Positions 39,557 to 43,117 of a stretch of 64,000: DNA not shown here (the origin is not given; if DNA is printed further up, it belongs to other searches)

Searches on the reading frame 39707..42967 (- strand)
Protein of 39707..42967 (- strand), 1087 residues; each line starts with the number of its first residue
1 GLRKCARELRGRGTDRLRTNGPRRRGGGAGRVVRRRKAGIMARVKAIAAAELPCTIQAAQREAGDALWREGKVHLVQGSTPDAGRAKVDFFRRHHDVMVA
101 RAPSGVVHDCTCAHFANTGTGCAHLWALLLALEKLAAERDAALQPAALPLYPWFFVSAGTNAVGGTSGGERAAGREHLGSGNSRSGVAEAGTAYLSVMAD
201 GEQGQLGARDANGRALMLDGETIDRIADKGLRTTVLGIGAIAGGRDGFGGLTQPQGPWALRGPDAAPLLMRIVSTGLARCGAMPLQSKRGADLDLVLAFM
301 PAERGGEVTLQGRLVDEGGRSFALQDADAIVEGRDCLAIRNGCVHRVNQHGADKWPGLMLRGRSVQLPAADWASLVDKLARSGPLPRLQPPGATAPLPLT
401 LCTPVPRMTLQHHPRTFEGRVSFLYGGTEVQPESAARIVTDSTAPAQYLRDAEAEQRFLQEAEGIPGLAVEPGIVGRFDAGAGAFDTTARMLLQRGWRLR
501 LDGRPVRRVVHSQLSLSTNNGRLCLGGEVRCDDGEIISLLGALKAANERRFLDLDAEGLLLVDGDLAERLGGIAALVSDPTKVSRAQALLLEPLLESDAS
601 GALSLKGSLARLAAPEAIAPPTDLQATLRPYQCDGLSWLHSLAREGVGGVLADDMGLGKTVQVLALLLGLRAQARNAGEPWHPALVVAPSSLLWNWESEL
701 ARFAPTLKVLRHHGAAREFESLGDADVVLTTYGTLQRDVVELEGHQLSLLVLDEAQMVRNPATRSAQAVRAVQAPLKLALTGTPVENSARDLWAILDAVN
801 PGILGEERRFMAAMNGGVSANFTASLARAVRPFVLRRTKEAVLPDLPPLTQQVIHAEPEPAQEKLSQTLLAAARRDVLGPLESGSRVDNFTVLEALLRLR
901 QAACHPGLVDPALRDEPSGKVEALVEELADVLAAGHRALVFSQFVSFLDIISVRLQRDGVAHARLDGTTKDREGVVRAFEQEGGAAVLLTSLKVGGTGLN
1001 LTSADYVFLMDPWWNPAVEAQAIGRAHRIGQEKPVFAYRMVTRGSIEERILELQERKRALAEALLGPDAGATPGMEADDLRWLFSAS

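Call 59: search_protein_families(library=pfam, proteins=[window:39707-42967:-], max_evalue=0.00001)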
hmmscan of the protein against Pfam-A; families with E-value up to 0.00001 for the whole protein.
window:39707-42967:- (1087 aa): 2 families
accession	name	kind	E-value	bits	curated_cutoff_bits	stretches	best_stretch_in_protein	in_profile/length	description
PF00176.29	SNF2-rel_dom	-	1.2e-58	199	24.9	1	631-908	1-290/290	SNF2-related domain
PF00271.37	Helicase_C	-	3.6e-20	72.7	23.5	1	920-1030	2-110/110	Helicase conserved C-terminal domain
